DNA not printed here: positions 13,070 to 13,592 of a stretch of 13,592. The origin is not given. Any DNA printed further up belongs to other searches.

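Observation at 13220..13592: Unannotated CPBP/Abi-type membrane protease ORF running off the window, the likely immunity partner of the upstream peptide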

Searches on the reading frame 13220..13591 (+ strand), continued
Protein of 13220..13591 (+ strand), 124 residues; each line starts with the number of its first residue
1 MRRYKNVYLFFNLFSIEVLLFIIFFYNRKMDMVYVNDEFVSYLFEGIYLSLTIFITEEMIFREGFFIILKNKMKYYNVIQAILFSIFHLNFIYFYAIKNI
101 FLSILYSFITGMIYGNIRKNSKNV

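Call 50: find_encoding_contigs(protein=P0080, flank=7000, max_places=3)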
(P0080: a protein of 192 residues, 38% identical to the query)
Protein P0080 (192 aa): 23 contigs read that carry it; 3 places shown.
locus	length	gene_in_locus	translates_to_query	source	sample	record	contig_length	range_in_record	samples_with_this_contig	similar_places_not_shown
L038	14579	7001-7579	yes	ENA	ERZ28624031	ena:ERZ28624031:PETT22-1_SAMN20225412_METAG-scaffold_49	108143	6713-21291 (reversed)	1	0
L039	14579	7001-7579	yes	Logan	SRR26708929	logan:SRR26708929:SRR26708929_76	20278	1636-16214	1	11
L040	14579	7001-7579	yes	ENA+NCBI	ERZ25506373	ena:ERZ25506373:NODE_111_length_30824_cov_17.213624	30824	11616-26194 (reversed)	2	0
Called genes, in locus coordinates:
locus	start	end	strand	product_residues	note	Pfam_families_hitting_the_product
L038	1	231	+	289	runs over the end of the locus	PF02219:MTHFR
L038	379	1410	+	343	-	-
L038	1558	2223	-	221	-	-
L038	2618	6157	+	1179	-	PF01855:POR_N, PF17147:PFOR_II, PF01558:POR, PF10371:EKR, PF12838:Fer4_7, PF13237:Fer4_10, PF13484:Fer4_16, PF02775:TPP_enzyme_C, +6 more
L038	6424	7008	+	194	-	PF02517:Rce1-like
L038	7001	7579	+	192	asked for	PF02517:Rce1-like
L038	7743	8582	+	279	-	PF00293:NUDIX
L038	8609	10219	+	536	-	PF13644:DKNYY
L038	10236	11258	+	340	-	-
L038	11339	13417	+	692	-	PF17191:RecG_wedge, PF01336:tRNA_anti-codon, PF00176:SNF2-rel_dom (faint), PF00270:DEAD, PF04851:ResIII, PF00271:Helicase_C, PF22590:Cas3-like_C_2 (weak), PF19833:RecG_dom3_C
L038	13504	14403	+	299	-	PF00892:EamA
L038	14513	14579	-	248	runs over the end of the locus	PF19866:DUF6339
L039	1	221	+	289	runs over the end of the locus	PF02219:MTHFR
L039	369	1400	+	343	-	-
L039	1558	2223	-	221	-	-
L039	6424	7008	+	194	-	PF02517:Rce1-like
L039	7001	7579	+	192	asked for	PF02517:Rce1-like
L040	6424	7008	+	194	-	PF02517:Rce1-like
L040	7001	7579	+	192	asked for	PF02517:Rce1-like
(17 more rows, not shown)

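Call 51: find_encoding_contigs(protein=P0087, flank=7000, max_places=3)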
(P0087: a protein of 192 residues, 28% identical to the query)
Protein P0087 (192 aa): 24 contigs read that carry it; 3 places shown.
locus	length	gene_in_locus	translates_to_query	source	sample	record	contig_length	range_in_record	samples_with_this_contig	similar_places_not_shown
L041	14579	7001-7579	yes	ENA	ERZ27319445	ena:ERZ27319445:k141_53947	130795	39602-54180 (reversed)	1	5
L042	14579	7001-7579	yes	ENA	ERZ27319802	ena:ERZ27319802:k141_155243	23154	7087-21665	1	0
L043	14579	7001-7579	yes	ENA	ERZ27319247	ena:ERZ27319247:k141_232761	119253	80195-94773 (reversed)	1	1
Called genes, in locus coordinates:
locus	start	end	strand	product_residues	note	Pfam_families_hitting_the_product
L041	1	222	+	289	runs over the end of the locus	PF02219:MTHFR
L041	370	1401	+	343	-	-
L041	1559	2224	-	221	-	-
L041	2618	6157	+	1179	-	PF01855:POR_N, PF17147:PFOR_II, PF01558:POR, PF10371:EKR, PF12838:Fer4_7, PF13237:Fer4_10, PF13484:Fer4_16, PF02775:TPP_enzyme_C, +6 more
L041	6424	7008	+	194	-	PF02517:Rce1-like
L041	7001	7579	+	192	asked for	PF02517:Rce1-like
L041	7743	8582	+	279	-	PF00293:NUDIX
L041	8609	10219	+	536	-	PF13644:DKNYY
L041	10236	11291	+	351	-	-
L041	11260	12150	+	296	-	-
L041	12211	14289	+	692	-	PF17191:RecG_wedge, PF01336:tRNA_anti-codon, PF00176:SNF2-rel_dom (faint), PF00270:DEAD, PF04851:ResIII, PF00271:Helicase_C, PF22590:Cas3-like_C_2 (weak), PF19833:RecG_dom3_C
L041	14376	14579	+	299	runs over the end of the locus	PF00892:EamA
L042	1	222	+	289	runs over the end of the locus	PF02219:MTHFR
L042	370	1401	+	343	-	-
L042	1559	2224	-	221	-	-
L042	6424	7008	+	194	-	PF02517:Rce1-like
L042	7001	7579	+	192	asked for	PF02517:Rce1-like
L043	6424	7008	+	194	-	PF02517:Rce1-like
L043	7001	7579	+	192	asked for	PF02517:Rce1-like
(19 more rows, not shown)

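Call 66: predict_structure(alignment_id=A3)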
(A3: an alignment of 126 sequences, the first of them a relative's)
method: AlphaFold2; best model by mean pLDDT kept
length: 187 residues; sequences in the alignment: 126
mean_pLDDT: 48.9   pTM: 0.29
mean pLDDT of the five models: 48.9, 47.2, 47.2, 45.8, 41.1
residues with pLDDT >= 90: 0; 70-90: 0; 50-70: 77; < 50: 110
segments of 3 or more residues with pLDDT < 50: 1-17, 19-21, 24-37, 39-42, 47-53, 90-99, 128-130, 156-187
pLDDT, mean of each block of 10 residues (from residue 1): 43 48 47 45 47 49 56 58 58 43 53 52 49 50 53 50 46 39 39
secondary structure, 60 per line:
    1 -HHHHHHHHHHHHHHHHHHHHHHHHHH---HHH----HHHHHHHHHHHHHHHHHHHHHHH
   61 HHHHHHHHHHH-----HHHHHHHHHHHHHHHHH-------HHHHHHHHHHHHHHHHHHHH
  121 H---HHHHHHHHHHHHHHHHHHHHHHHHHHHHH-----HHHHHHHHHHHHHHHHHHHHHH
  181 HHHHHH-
elements in order: H2-27 H38-71 H77-93 H101-121 H125-153 H159-186

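Call 68: fold_search(model_id=the predicted structure, library=pdb)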
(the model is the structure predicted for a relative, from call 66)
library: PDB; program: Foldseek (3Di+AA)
matches with E <= 10: 0; with E <= 0.001: 0
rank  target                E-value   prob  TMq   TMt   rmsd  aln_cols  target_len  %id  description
